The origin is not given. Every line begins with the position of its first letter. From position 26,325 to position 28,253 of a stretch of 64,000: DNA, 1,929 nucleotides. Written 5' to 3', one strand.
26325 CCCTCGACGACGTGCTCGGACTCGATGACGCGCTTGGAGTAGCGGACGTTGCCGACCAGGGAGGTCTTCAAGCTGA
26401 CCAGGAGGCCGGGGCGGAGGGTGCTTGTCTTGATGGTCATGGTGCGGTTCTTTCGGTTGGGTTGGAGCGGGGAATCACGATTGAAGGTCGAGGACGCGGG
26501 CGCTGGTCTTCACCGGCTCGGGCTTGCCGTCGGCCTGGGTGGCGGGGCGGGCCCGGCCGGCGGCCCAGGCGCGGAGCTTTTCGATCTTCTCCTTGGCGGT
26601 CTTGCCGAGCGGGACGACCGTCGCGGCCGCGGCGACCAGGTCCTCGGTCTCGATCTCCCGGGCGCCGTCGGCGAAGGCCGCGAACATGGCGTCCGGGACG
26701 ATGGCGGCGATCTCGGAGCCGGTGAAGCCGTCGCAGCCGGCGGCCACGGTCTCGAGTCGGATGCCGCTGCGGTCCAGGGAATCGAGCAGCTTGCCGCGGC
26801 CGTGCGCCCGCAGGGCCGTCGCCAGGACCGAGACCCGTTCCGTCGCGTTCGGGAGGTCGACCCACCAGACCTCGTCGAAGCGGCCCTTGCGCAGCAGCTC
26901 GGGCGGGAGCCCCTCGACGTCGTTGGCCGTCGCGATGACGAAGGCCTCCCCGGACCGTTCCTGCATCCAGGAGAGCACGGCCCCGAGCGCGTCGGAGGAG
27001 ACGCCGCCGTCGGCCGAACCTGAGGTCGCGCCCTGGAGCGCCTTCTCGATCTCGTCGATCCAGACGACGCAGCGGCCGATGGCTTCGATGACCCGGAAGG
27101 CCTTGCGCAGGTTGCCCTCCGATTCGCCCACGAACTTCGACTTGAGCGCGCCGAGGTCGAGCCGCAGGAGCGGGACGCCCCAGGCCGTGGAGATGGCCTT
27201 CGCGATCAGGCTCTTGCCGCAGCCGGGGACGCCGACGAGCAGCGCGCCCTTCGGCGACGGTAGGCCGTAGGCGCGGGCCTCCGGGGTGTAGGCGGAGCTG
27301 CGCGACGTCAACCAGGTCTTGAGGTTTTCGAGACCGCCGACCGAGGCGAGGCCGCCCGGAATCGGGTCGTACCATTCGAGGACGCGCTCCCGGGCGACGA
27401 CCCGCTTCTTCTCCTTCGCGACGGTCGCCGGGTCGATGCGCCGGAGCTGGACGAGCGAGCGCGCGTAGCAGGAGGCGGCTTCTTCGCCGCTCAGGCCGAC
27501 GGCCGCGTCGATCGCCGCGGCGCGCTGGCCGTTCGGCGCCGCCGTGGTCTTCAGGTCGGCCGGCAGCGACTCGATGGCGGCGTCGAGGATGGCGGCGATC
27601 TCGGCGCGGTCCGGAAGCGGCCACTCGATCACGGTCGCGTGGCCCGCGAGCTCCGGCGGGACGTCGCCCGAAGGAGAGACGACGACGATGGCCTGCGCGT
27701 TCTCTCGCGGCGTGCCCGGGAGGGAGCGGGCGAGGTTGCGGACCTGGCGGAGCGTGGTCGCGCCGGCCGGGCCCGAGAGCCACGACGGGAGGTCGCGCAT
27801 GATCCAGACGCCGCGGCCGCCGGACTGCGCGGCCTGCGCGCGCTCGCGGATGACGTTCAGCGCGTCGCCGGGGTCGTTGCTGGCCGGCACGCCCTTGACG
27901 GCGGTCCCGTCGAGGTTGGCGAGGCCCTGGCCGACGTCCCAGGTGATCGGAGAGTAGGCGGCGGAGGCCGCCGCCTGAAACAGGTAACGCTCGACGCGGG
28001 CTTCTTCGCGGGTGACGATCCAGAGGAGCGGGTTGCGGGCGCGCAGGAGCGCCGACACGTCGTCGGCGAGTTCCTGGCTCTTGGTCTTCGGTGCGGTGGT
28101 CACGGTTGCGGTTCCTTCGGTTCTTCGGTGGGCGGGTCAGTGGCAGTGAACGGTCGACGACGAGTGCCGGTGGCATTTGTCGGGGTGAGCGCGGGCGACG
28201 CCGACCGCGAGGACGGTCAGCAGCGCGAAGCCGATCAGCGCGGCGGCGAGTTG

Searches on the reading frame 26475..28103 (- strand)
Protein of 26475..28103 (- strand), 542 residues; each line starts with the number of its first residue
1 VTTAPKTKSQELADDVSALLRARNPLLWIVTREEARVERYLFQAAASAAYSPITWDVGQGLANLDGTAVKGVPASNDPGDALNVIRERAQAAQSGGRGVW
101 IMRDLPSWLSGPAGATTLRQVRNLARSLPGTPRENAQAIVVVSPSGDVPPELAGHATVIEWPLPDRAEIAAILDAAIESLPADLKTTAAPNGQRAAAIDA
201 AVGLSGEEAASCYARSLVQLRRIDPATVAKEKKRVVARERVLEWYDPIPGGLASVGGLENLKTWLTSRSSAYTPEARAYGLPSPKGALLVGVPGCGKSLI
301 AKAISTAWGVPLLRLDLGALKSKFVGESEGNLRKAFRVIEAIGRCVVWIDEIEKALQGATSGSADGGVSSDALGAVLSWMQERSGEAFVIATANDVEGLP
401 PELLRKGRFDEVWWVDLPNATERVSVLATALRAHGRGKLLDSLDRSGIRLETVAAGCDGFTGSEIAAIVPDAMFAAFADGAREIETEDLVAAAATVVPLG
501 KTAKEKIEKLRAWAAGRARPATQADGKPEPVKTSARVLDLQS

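Call 3: search_protein_families(library=pfam, proteins=[window:26475-28103:-], max_evalue=0.1)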
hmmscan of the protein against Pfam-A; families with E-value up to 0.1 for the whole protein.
window:26475-28103:- (542 aa): 4 families
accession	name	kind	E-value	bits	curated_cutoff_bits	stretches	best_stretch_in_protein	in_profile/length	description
PF00004.35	AAA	-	3.6e-28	99.1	21.2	1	288-416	2-130/131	ATPase family associated with various cellular activities (AAA)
PF17862.7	AAA_lid_3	-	8.5e-07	28.9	27.2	1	448-489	2-43/45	AAA+ lid domain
PF07728.20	AAA_5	-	0.01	16.3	22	1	288-355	3-78/139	AAA domain (dynein-related subfamily)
PF13671.12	AAA_33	-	0.07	13.9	27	0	288-326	3-39/143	AAA domain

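Call 4: search_protein_families(library=phrogs, proteins=[window:26475-28103:-], max_evalue=0.01)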
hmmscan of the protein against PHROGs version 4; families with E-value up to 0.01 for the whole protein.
window:26475-28103:- (542 aa): 9 families
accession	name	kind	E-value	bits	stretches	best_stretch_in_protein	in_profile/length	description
phrog_8638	-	unknown function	3.7e-180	601.3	1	6-540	15-558/568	-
phrog_10401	-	other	8.6e-41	141.4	1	264-446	441-615/667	ATPase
phrog_3757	-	unknown function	1.6e-27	97.8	1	274-494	116-325/367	-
phrog_30773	-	unknown function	3.5e-24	86.1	1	281-497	193-405/666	-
phrog_9172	-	unknown function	2.9e-11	43.9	1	285-419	108-246/509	-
phrog_7485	-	unknown function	2.1e-06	27.9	1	278-421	221-365/430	-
phrog_10440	-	unknown function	0.00021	21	1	280-480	228-407/483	-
phrog_168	-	DNA, RNA and nucleotide metabolism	0.0047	17.6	1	288-405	46-149/314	clamp loader of DNA polymerase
phrog_11838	-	DNA, RNA and nucleotide metabolism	0.007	16.6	1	284-321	40-77/420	clamp loader of DNA polymerase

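Call 5: search_protein_families(library=padloc, proteins=[window:26475-28103:-], max_evalue=0.01)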
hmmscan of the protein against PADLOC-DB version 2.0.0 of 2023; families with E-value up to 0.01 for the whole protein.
window:26475-28103:- (542 aa): 5 families
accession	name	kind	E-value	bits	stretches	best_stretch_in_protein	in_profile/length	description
PDLC02196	IetA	-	5.7e-20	70.1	1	276-514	114-344/374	-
PDLC02195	IetA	-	8.2e-13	46.4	1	278-470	131-310/395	-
PDLC04232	IetA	-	1.3e-10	39.2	1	277-353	109-184/330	-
PDLC00915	TRIP13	-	4.7e-08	30.8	1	288-493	67-288/302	TRIP13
PDLC04231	IetA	-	1e-05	23.5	1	277-354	110-186/262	-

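Call 6: search_dna_similar(query=window:26475-28103:-, collection=phages, mode=protein, max_rows=40)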
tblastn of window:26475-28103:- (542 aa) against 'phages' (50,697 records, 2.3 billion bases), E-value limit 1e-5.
Records with a match: 128; places in all: 132; records where one place covers at least 80% of the query: 44.
Best place of each record, by identity: <60% 128.
By first word of the organism name: Mycobacterium 34; Vibrio 32; Pseudomonas 24; Rhizobium 6; Rhodobacter 5; Listeria 5; Stenotrophomonas 4; Acidianus 2; Acinetobacter 2; Enterococcus 2; and 10 more.
By host as written in the record: Mycobacterium smegmatis mc2 155 18; - 13; Pseudomonas aeruginosa 9; Mycobacterium smegmatis mc2155 6; Rhodobacter capsulatus YW1 5; Vibrio parahaemolyticus 5; Pseudomonas aeruginosa PAO1 5; Listeria monocytogenes 5; and 44 more.
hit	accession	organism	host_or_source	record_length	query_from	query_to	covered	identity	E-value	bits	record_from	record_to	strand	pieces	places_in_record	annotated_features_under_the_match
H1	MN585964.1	Mycobacterium phage Blessica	soil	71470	2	540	99%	51.5%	6e-147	473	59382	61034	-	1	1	97: AAA-ATPase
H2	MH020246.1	Mycobacterium phage SchoolBus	Mycobacterium smegmatis mc2 155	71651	2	540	99%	51.5%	6e-147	473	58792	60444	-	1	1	95: AAA-ATPase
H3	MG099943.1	Mycobacterium phage Familton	Mycobacterium smegmatis mc2 155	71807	2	540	99%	51.5%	6e-147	473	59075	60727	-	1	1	AAA-ATPase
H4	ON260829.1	Mycobacterium phage Idergollasper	Mycobacterium smegmatis mc#155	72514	2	540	99%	51.5%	6e-147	473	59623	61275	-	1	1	98: AAA-ATPase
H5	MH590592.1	Mycobacterium phage Ryadel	Mycobacterium smegmatis mc2 155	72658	2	540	99%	51.5%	6e-147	473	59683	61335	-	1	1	99: AAA-ATPase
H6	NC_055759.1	Mycobacterium phage Ryadel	Mycobacterium smegmatis mc2 155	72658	2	540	99%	51.5%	6e-147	473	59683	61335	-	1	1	99: AAA-ATPase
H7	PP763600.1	Mycobacterium phage Bora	Mycobacterium smegmatis mc2155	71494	2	540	99%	51.5%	1e-146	472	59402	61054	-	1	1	95: AAA-ATPase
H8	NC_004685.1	Mycobacterium phage Corndog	Mycobacterium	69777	2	540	99%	51.5%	1e-146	471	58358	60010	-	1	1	gp96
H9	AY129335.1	Mycobacterium phage Corndog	Mycobacterium sp.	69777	2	540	99%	51.5%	1e-146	471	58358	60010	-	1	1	96: AAA-ATPase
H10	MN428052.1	Mycobacterium phage Smooch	Mycobacterium smegmatis mc2155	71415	2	540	99%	51.4%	6e-147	473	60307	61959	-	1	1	98: AAA-ATPase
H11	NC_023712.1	Mycobacterium phage Firecracker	Mycobacterium smegmatis mc2 155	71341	2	540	99%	51.3%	9e-147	472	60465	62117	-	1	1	100: AAA-ATPase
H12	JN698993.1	Mycobacterium phage Firecracker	Mycobacterium smegmatis mc2 155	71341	2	540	99%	51.3%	9e-147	472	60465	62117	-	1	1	100: AAA-ATPase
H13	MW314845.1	Mycobacterium phage TelAviv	Mycobacterium smegmatis mc#155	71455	2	540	99%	51.3%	2e-146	471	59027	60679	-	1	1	93: AAA-ATPase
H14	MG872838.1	Mycobacterium phage JangDynasty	Mycobacterium smegmatis mc2 155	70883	2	540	99%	51.3%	2e-146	471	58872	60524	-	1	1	95: AAA-ATPase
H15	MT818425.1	Mycobacterium phage NiebruSaylor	Mycobacterium smegmatis mc#155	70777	2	540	99%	51.3%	2e-146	471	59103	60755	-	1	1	98: AAA-ATPase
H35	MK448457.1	Streptococcus satellite phage Javan368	Streptococcus oralis U-o2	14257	8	528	96%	32.8%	6e-61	223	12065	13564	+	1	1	hypothetical protein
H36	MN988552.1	Rhizobium phage RHph_I4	Rhizobium phaseoli N771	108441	55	536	89%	31.5%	4e-54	203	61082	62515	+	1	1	ATPase domain-containing protein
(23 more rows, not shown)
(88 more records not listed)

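Call 7: search_solved_structures(query=window:26475-28103:-, max_evalue=0.001)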
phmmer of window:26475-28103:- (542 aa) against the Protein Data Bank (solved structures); distinct sequences matched with E-value up to 0.001: 266 (the best 60 are shown).
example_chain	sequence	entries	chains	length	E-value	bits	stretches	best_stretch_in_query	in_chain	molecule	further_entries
6oaa_B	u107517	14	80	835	1e-49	173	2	277-486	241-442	Cell division control protein 48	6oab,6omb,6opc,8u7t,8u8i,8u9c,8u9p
8dar_A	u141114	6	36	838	1e-49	173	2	277-486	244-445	Cell division control protein 48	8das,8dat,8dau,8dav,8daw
6chs_H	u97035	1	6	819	2e-49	172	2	254-493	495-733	Putative cell division control protein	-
6oa9_A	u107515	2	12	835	2.5e-49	171.7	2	277-486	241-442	Cell division control protein 48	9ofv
7wub_C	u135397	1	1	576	9.3e-48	166.5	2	277-500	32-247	Transitional endoplasmic reticulum ATPase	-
7wub_D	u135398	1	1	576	1e-47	166.4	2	277-500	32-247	Transitional endoplasmic reticulum ATPase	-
6mck_A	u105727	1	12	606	1.4e-47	165.9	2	277-501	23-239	Transitional endoplasmic reticulum ATPase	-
7rlj_A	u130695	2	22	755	2.6e-47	165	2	277-500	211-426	Transitional endoplasmic reticulum ATPase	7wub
8yka_A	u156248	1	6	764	2.8e-47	164.9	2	277-500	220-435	Transitional endoplasmic reticulum ATPase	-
7y4w_A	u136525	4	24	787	3.1e-47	164.8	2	277-500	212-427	Transitional endoplasmic reticulum ATPase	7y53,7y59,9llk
7mdm_B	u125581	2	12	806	3.2e-47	164.7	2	276-502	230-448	Transitional endoplasmic reticulum ATPase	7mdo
5c18_A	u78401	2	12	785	3.2e-47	164.7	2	277-499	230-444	Transitional endoplasmic reticulum ATPase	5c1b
5c19_A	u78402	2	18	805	3.3e-47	164.7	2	277-500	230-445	Transitional endoplasmic reticulum ATPase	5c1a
7bp8_A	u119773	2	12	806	3.3e-47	164.7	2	277-500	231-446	Transitional endoplasmic reticulum ATPase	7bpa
7bp9_A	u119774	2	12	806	3.3e-47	164.7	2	277-500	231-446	Transitional endoplasmic reticulum ATPase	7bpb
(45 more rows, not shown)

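Call 8: get_annotated_region(hit=H9, flank=6000)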
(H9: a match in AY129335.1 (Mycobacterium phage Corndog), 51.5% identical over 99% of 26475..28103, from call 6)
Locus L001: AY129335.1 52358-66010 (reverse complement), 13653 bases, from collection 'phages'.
description: Mycobacterium phage Corndog, complete genome.
organism: Mycobacterium phage Corndog (NCBI taxid 2907833)
taxonomy: Viruses; Duplodnaviria; Heunggongvirae; Uroviricota; Caudoviricetes; Corndogvirus; Corndogvirus corndog
host: Mycobacterium sp.; source: -; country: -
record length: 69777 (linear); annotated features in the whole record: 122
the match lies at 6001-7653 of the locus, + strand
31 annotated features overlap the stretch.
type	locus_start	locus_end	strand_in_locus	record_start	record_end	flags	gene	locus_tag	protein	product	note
CDS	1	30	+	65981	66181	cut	115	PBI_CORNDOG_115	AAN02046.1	hypothetical protein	-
CDS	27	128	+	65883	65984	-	114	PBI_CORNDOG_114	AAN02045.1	hypothetical protein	-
CDS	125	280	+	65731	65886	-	113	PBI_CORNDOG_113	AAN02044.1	hypothetical protein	-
CDS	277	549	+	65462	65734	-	112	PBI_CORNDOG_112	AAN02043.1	hypothetical protein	-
CDS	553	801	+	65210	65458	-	111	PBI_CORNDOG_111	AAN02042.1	hypothetical protein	-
CDS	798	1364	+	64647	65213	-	110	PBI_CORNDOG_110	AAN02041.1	hypothetical protein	-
CDS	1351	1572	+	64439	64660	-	109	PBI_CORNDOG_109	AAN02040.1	hypothetical protein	-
CDS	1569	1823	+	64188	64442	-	108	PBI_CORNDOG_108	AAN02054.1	hypothetical protein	-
CDS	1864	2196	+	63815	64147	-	107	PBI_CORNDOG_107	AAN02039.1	hypothetical protein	-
CDS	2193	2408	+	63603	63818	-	106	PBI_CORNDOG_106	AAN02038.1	hypothetical protein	-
CDS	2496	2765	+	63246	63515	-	105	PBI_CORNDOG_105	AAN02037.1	hypothetical protein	-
CDS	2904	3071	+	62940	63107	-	104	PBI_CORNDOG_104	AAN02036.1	hypothetical protein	-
CDS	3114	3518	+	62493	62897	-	103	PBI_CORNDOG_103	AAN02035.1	hypothetical protein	-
CDS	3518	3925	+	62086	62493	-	102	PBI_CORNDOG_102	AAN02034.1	hypothetical protein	-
CDS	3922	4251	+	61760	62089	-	101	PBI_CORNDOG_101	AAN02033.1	hypothetical protein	-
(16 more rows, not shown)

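Call 9: get_annotated_region(hit=H36, flank=6000)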
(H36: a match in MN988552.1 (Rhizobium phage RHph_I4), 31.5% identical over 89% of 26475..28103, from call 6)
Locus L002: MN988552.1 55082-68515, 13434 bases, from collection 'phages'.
description: Rhizobium phage RHph_I4, complete genome.
organism: Rhizobium phage RHph_I4 (NCBI taxid 2509735)
taxonomy: Viruses; Duplodnaviria; Heunggongvirae; Uroviricota; Caudoviricetes
host: Rhizobium phaseoli N771; source: agricultural lands; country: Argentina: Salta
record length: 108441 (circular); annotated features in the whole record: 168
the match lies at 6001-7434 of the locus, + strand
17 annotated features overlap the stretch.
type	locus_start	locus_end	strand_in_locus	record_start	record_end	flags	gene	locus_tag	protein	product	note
CDS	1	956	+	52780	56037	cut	-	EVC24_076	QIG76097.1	tail host specificity protein J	-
CDS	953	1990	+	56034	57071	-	-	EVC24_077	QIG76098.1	tail collar domain-containing protein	-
CDS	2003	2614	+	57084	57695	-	-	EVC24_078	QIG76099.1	putative tail fiber assembly protein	-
CDS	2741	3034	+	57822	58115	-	-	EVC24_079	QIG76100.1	hypothetical protein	-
CDS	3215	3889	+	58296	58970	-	-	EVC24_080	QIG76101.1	deoxynucleotide monophosphate kinase protein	-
CDS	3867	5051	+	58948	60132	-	-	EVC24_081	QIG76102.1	putative endolysin protein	GO_function: GO:0004568 - chitinase activity; GO_process: GO:0008152 - metabolic process; GO_process: GO:0016998 - cell ...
CDS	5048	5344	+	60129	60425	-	-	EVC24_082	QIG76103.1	hypothetical protein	-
CDS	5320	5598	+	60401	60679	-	-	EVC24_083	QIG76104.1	hypothetical protein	-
CDS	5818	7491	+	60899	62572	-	-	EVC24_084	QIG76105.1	ATPase domain-containing protein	GO_function: GO:0005524 - ATP binding; GO_function: GO:0017111 - nucleoside-triphosphatase activity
CDS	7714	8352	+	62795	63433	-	-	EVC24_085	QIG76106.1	hypothetical protein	-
CDS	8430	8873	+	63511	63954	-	-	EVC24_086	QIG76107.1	DUF1257 domain-containing protein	-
CDS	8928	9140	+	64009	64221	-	-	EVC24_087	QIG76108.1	DUF2997 domain-containing protein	-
CDS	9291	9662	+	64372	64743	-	-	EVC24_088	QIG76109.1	hypothetical protein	-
CDS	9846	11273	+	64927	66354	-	-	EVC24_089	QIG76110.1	hypothetical protein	-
CDS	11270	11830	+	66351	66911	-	-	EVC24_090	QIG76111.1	hypothetical protein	-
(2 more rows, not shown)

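Call 10: get_annotated_region(hit=H35, flank=6000)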
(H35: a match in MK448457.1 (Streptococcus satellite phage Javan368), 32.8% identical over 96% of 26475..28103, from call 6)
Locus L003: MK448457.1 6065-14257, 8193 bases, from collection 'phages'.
description: Streptococcus satellite phage Javan368, complete genome.
organism: Streptococcus satellite phage Javan368 (NCBI taxid 2558664)
taxonomy: Viruses
host: Streptococcus oralis U-o2; source: -; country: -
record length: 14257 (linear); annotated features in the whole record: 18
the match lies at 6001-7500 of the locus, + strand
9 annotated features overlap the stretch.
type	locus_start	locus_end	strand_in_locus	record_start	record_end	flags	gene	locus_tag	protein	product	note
CDS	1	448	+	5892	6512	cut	-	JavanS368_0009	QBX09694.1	hypothetical protein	-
CDS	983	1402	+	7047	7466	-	-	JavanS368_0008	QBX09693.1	hypothetical protein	-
CDS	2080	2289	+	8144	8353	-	-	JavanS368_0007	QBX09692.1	hypothetical protein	-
CDS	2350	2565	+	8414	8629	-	-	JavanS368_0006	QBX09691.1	hypothetical protein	-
CDS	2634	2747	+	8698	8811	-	-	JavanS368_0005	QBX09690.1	hypothetical protein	-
CDS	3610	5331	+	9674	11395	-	-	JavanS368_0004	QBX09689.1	hypothetical protein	FIG00670618: hypothetical protein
CDS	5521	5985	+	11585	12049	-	-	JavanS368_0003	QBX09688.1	hypothetical protein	-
CDS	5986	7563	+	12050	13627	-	-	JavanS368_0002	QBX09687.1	hypothetical protein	FIG00668548: hypothetical protein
CDS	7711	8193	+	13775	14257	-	-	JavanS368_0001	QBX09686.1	hypothetical protein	FIG00669317: hypothetical protein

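Call 13: find_homologous_proteins(query=window:26475-28103:-, max_evalue=1e-20)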
Query window:26475-28103:- (542 aa): 7940 proteins with E <= 1e-20 among 8000 candidates; the best 120 are listed.
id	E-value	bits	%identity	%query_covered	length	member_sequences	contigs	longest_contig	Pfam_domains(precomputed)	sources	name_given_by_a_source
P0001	0.0e+0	1171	100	100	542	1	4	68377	PF00004.36,PF17862.8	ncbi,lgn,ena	-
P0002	4.4e-262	889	79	99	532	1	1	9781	PF00004.36,PF17862.8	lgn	-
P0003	4.2e-261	885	78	99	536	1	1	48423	PF00004.36,PF17862.8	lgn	-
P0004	1.6e-260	883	77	99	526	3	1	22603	PF00004.36,PF17862.8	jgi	jgi:hypothetical protein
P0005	6.0e-260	882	78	97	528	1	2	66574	PF00004.36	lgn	-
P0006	1.1e-258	877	75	100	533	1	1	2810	PF00004.36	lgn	-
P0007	6.9e-258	875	76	100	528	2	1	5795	PF00004.36,PF17862.8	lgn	-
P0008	8.5e-258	874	77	99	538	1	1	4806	PF00004.36,PF17862.8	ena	-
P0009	1.5e-257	874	77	100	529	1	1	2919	PF00004.36,PF17862.8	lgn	-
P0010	1.0e-256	871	76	100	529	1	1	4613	PF00004.36,PF17862.8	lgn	-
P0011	3.8e-253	859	74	99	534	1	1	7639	PF00004.36,PF17862.8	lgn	-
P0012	1.5e-250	851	74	100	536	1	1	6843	PF00004.36,PF17862.8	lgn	-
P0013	1.8e-249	847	74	99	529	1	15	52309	PF00004.36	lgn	-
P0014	3.4e-249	846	74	99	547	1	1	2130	PF00004.36,PF17862.8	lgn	-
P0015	6.8e-249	845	73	100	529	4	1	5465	PF00004.36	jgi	jgi:MoxR-like ATPase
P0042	3.3e-242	823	73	99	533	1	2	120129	PF00004.36,PF17862.8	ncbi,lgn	-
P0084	1.2e-238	811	70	100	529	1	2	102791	PF00004.36,PF17862.8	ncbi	-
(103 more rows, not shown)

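Call 15: find_encoding_contigs(protein=P0001, flank=10000, max_places=4)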
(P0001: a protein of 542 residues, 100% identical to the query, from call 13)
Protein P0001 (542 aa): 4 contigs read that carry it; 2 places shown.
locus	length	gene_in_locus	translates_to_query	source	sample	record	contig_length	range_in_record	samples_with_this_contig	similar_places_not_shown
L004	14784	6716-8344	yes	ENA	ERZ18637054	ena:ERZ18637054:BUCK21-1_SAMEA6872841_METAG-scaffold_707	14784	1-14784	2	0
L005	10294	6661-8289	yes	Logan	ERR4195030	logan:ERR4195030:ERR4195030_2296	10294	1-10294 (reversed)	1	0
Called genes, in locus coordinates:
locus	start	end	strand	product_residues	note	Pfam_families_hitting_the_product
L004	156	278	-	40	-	-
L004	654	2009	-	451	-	-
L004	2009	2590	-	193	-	-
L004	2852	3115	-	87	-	-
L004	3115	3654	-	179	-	-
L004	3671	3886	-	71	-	-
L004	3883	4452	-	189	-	-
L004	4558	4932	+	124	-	-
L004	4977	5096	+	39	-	-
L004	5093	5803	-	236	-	PF08241:Methyltransf_11, PF08242:Methyltransf_12, PF13649:Methyltransf_25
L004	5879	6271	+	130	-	-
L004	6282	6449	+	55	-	-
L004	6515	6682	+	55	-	-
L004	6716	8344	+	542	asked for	PF00004:AAA, PF17862:AAA_lid_3 (weak)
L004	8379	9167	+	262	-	-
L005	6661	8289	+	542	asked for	PF00004:AAA, PF17862:AAA_lid_3 (weak)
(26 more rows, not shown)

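Call 19: search_protein_families(library=ncbifam, proteins=[window:26475-28103:-, L002:7714-8352:+, L002:8430-8873:+, L002:8928-9140:+], max_evalue=0.01)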
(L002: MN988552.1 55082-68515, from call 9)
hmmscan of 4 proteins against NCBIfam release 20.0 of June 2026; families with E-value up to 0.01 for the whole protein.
window:26475-28103:- (542 aa): 12 families
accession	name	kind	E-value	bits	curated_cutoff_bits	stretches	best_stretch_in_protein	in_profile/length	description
TIGR01241.2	FtsH_fam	equivalog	1.2e-27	97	600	1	282-507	193-412/598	ATP-dependent zinc metalloprotease FtsH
NF003069.1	PRK03992.1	subfamily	2e-27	96.4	500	1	278-496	159-372/379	proteasome-activating nucleotidase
TIGR01243.1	CDC48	subfamily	9e-26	90.4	802.65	1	255-493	455-689/733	CDC48 family AAA ATPase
TIGR01242.2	TIGR01242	subfamily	4.8e-25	88.3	500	1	279-496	143-355/362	proteasome-activating nucleotidase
NF008004.0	PRK10733.1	equivalog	1e-20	73.3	1008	1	280-477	181-374/644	ATP-dependent zinc metalloprotease FtsH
NF047748.1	PrtsmActNtasePan1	equivalog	1.6e-20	73.5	750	1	278-496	176-389/405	proteasome-activating nucleotidase Pan1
NF047747.1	PrtsmActNtasePan2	equivalog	1.7e-20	73.6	700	1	278-493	179-389/397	proteasome-activating nucleotidase Pan2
NF041006.2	cell_div_CdvC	equivalog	3.4e-16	59.1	650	1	251-475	101-321/370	cell division protein CdvC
NF042959.1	IteA_antiphage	equivalog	7.7e-16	58.2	510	1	278-514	119-347/367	anti-phage ATPase IteA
TIGR03689.1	pup_AAA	equivalog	7.1e-14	51.4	504.75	1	277-431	209-378/512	proteasome ATPase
NF003745.1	PRK05342.1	equivalog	0.0003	19.8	359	1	288-371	113-202/418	ATP-dependent Clp protease ATP-binding subunit ClpX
TIGR00382.1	clpX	equivalog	0.0022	17.1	370.75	1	288-371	121-210/414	ATP-dependent protease ATP-binding subunit ClpX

L002:7714-8352:+ (212 aa): 0 families

L002:8430-8873:+ (147 aa): 0 families

L002:8928-9140:+ (70 aa): 0 families

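Call 83: search_protein_families(library=pfam, proteins=[L001:8554-8814:+], max_evalue=0.01)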
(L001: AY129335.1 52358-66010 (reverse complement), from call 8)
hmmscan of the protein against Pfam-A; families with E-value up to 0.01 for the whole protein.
L001:8554-8814:+ (86 aa): 0 families

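Call 86: find_encoding_contigs(protein=P0042, flank=10000, max_places=1)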
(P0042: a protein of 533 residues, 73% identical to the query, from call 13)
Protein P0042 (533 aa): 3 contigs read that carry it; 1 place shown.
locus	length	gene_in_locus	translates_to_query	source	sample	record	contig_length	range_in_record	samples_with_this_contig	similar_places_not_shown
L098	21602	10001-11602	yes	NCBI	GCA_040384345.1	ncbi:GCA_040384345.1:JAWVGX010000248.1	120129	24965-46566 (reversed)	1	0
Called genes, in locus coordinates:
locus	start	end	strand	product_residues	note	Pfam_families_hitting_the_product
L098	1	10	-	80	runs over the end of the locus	-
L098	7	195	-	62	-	-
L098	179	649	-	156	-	-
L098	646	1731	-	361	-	PF00709:Adenylsucc_synt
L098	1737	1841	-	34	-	-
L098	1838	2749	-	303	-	-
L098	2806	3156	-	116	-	PF10686:YAcAr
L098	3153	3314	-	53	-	-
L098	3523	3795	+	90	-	-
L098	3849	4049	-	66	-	-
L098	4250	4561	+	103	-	-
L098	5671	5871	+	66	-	-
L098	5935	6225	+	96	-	-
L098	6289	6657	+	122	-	-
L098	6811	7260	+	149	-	-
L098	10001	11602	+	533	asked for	PF00004:AAA, PF17862:AAA_lid_3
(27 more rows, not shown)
